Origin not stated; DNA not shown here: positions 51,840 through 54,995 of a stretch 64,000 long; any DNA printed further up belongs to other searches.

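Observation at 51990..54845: One 951-aa protein fuses an acyl-CoA-synthetase-like domain to two tandem diadenylate-cyclase-like domains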

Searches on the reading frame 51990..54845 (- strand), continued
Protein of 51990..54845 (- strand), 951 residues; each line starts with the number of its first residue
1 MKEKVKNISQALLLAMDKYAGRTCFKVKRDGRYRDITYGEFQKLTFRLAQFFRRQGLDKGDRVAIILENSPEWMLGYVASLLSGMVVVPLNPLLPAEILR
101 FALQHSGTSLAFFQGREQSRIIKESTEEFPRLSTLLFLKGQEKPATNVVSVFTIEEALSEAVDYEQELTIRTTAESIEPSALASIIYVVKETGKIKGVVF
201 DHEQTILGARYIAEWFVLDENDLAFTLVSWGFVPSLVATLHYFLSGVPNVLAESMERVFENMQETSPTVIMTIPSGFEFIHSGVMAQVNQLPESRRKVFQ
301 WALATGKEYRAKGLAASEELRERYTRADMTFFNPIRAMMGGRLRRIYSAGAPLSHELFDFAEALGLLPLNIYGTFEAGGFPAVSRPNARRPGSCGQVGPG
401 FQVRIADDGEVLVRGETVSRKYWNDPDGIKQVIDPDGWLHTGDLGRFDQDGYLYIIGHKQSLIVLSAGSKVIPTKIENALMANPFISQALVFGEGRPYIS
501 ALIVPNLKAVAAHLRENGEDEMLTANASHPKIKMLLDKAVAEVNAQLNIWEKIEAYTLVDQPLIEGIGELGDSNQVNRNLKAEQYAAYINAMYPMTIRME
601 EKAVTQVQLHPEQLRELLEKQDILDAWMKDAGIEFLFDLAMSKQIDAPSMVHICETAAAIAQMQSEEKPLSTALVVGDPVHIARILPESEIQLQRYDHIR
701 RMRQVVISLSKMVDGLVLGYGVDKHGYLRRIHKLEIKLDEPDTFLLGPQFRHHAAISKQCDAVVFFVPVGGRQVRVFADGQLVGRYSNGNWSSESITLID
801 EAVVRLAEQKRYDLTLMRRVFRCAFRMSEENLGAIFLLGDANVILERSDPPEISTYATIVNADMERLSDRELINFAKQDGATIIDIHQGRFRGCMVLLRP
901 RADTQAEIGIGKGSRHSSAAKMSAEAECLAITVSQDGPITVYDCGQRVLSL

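Call 18: search_solved_structures(query=window:51990-54845:-, max_evalue=0.001, show_alignments=2)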
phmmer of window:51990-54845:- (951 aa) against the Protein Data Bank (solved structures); distinct sequences matched with E-value up to 0.001: 171 (the best 60 are shown).
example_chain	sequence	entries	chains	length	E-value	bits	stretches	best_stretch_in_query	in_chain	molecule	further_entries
6k4c_A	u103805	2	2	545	5.2e-28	100.7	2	342-493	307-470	Ancestral luciferase AncLamp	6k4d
3qya_A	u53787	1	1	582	1.8e-27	98.9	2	342-497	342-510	Luciferase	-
4m46_A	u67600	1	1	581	6.1e-27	97.2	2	342-497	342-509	Luciferase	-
3a9u_A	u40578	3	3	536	2.7e-25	91.7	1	342-494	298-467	4-coumarate--CoA ligase | 4-coumarate:CoA ligase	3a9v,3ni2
6aaa_A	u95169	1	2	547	4.6e-25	90.9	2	342-497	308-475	Blue-shifted Luciferase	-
3r44_A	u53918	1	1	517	1.2e-24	89.6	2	344-493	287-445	fatty acyl CoA synthetase FADD13 (FATTY-ACYL-CoA SYNTHETASE)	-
5kyt_A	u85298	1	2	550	1.7e-24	89.1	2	342-522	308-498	Luciferin 4-monooxygenase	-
6hps_A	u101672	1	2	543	2e-24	88.9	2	342-522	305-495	Luciferin 4-monooxygenase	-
6q2m_A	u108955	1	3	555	2e-24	88.8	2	342-522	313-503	Luciferin 4-monooxygenase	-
1ba3_A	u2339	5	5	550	2.1e-24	88.7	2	342-523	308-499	LUCIFERASE | Luciferin 4-monooxygenase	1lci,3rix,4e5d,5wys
3iep_A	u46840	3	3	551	2.2e-24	88.7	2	342-523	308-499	Luciferin 4-monooxygenase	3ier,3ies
4g36_A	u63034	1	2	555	2.2e-24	88.7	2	342-523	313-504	Luciferin 4-monooxygenase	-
5kyv_A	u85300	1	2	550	2.2e-24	88.7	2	342-523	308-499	Luciferin 4-monooxygenase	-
5dv9_A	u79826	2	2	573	2.5e-24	88.5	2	342-523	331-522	Luciferin 4-monooxygenase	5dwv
4g37_A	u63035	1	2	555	2.9e-24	88.3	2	342-523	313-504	Luciferin 4-monooxygenase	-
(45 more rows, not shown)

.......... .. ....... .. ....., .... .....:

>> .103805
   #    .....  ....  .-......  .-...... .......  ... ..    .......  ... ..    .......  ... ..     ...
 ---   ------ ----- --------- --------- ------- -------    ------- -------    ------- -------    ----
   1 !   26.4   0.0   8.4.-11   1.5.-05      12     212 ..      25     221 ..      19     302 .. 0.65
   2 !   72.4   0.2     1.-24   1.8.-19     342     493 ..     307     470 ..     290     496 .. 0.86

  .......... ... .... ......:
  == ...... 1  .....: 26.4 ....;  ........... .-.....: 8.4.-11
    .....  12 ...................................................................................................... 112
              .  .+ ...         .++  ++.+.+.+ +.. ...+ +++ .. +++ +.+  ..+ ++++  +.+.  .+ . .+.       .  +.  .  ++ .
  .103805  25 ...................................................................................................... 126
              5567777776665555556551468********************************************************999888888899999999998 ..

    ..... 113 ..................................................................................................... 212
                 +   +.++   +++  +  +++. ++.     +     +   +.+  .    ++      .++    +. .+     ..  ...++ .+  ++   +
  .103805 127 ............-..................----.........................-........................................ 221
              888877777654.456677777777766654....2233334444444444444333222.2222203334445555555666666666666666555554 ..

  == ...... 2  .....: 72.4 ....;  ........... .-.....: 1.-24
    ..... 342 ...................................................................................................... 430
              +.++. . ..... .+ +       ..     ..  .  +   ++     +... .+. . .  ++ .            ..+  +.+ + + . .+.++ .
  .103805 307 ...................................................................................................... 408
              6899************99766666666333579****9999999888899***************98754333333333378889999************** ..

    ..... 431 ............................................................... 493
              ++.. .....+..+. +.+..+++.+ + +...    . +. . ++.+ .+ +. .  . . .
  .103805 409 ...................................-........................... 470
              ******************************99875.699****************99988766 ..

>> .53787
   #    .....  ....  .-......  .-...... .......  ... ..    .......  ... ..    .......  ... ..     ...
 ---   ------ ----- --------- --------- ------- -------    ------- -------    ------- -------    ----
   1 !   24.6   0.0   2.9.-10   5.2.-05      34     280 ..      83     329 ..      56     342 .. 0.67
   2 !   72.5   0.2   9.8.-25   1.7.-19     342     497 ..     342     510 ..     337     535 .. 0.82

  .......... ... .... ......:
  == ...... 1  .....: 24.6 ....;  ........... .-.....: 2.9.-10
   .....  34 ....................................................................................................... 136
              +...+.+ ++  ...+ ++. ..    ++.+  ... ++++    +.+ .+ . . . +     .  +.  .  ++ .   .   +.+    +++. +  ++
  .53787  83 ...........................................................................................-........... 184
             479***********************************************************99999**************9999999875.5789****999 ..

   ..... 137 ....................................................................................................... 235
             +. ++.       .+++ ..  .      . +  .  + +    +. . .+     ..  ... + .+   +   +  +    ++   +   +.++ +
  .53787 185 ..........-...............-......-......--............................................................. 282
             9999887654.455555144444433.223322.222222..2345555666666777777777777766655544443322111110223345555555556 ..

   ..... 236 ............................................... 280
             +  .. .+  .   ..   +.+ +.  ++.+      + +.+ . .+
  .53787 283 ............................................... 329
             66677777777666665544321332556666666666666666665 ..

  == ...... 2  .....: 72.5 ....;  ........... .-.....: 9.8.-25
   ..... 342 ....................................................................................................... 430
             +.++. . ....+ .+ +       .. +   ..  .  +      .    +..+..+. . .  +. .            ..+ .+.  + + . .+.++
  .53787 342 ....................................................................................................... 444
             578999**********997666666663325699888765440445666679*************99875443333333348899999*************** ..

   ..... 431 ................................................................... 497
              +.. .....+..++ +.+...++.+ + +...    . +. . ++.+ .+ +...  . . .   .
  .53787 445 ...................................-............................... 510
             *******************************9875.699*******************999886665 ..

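Call 30: find_encoding_contigs(protein=P0006, flank=8000, max_places=2)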
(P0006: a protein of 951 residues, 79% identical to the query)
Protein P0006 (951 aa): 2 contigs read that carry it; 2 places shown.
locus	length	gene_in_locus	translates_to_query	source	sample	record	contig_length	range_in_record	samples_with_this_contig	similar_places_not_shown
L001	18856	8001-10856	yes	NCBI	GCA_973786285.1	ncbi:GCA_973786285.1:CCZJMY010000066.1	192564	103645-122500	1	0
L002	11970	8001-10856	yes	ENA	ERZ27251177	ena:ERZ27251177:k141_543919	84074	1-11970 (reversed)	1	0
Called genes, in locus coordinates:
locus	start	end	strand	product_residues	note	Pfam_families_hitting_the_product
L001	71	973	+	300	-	PF01488:Shikimate_DH (weak), PF03446:NAD_binding_2, PF03807:F420_oxidored (weak), PF14833:NAD_binding_11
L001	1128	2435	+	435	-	PF13187:Fer4_9 (faint), PF00037:Fer4 (faint), PF12797:Fer4_2 (faint), PF12838:Fer4_7, PF13183:Fer4_8, PF13484:Fer4_16 (weak), PF13534:Fer4_17, PF02754:CCG, +3 more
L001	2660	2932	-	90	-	PF12840:HTH_20, PF13412:HTH_24, PF24033:DUF7342 (weak), PF01022:HTH_5, PF01047:MarR (weak), PF08279:HTH_11 (weak), PF12802:MarR_2, PF13545:HTH_Crp_2 (weak), +2 more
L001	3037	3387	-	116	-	PF20409:SnoaL_5, PF07366:SnoaL (weak), PF12680:SnoaL_2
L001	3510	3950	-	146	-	PF07681:DoxX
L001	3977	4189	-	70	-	-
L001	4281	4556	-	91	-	-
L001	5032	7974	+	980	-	PF01590:GAF, PF13185:GAF_2, PF13492:GAF_3, PF01590:GAF, PF13185:GAF_2, PF00158:Sigma54_activat, PF14532:Sigma54_activ_2, PF25601:AAA_lid_14, +2 more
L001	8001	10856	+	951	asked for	PF00501:AMP-binding, PF23562:AMP-binding_C_3, PF02457:DAC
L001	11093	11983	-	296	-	PF00561:Abhydrolase_1, PF12697:Abhydrolase_6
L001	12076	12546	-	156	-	PF00190:Cupin_1, PF07883:Cupin_2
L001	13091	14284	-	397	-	PF04313:HSDR_N, PF11867:T1RH-like_C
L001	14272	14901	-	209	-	PF01797:Y1_Tnp (faint)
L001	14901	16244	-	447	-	PF01420:Methylase_S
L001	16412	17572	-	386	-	PF13784:Fic_N, PF02661:Fic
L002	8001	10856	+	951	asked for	PF00501:AMP-binding, PF23562:AMP-binding_C_3, PF02457:DAC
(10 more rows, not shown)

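Call 31: find_encoding_contigs(protein=P0013, flank=8000, max_places=2)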
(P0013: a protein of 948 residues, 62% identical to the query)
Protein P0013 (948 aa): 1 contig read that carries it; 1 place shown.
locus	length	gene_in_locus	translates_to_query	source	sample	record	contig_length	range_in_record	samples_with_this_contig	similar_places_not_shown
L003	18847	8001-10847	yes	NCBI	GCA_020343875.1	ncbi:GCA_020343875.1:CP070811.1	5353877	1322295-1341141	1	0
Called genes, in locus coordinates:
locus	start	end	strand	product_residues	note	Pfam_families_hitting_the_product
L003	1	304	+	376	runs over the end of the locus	PF01757:Acyl_transf_3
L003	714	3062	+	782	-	PF03600:CitMHS, PF00939:Na_sulph_symp (weak), PF02080:TrkA_C, PF00939:Na_sulph_symp, PF03600:CitMHS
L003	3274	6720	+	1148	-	PF16927:HisKA_7TM, PF00989:PAS, PF08448:PAS_4, PF01590:GAF, PF13185:GAF_2, PF13492:GAF_3, PF08447:PAS_3, PF00512:HisKA, +6 more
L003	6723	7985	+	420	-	PF00072:Response_reg, PF07228:SpoIIE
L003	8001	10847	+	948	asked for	PF00501:AMP-binding, PF23562:AMP-binding_C_3, PF02457:DAC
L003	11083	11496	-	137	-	-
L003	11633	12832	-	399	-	-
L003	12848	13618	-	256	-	PF08713:DNA_alkylation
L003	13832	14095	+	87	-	PF22977:WHD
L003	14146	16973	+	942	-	-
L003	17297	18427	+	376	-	PF02163:Peptidase_M50, PF00571:CBS (faint)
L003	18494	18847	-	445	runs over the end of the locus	PF02056:Glyco_hydro_4, PF11975:Glyco_hydro_4C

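Call 33: find_encoding_contigs(protein=P0063, flank=8000, max_places=2)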
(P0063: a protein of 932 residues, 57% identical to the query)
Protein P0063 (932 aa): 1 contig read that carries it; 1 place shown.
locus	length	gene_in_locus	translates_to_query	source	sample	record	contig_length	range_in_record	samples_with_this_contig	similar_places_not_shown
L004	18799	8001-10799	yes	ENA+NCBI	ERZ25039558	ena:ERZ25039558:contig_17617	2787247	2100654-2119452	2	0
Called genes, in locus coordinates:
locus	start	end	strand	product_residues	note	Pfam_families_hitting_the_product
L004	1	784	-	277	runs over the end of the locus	PF00230:MIP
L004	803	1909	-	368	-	PF08240:ADH_N, PF16912:Glu_dehyd_C, PF00107:ADH_zinc_N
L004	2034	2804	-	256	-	PF18306:LDcluster4, PF03641:Lysine_decarbox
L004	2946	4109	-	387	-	PF20311:DUF6607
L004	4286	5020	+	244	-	-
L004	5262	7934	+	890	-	PF00989:PAS, PF13426:PAS_9, PF01590:GAF, PF13185:GAF_2, PF00989:PAS, PF08447:PAS_3, PF08448:PAS_4, PF13426:PAS_9, +8 more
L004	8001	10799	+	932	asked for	PF00501:AMP-binding, PF23562:AMP-binding_C_3, PF02457:DAC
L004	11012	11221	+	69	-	PF00313:CSD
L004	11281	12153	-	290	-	PF09865:DUF2092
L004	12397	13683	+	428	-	-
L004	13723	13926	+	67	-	-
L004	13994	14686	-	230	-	-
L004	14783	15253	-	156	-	PF05163:DinB, PF12867:DinB_2 (weak)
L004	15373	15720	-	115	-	-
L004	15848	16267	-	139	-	-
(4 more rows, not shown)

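Call 34: find_encoding_contigs(protein=P0007, flank=8000, max_places=2)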
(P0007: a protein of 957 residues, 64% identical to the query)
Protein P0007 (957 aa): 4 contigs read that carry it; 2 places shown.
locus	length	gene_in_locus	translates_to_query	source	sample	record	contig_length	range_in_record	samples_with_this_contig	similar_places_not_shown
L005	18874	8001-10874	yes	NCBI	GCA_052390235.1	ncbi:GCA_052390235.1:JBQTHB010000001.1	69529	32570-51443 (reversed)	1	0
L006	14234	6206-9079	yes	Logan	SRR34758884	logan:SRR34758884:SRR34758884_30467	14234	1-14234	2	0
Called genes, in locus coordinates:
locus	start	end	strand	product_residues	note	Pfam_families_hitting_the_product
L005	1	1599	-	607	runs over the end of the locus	PF02518:HATPase_c (weak), PF13589:HATPase_c_3, PF01119:DNA_mis_repair, PF08676:MutL_C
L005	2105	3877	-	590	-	PF20142:Scaffold, PF01471:PG_binding_1, PF03734:YkuD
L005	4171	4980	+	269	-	PF00561:Abhydrolase_1, PF12697:Abhydrolase_6, PF12146:Hydrolase_4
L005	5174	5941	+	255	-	PF00106:adh_short, PF08659:KR, PF23441:SDR, PF13561:adh_short_C2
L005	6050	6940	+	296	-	PF23023:Anti-Pycsar_Apyc1 (faint), PF00753:Lactamase_B, PF12706:Lactamase_B_2 (weak)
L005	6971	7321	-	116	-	PF20409:SnoaL_5 (weak), PF07366:SnoaL (faint), PF12680:SnoaL_2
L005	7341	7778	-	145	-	PF07681:DoxX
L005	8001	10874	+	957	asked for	PF00501:AMP-binding, PF23562:AMP-binding_C_3, PF02457:DAC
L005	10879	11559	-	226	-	PF04542:Sigma70_r2, PF08281:Sigma70_r4_2, PF04545:Sigma70_r4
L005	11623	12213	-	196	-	PF00440:TetR_N, PF16925:TetR_C_13, PF21993:TetR_C_13_2 (weak)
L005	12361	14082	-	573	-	PF13174:TPR_6 (faint), PF24837:AMIN-like (faint), PF11741:AMIN (faint), PF01520:Amidase_3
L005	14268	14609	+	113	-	PF19937:GldC-like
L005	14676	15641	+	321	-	PF03576:Peptidase_S58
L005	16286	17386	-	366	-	PF01098:FTSW_RODA_SPOVE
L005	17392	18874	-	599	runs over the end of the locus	PF03717:PBP_dimer, PF00905:Transpeptidase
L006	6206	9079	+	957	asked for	PF00501:AMP-binding, PF23562:AMP-binding_C_3, PF02457:DAC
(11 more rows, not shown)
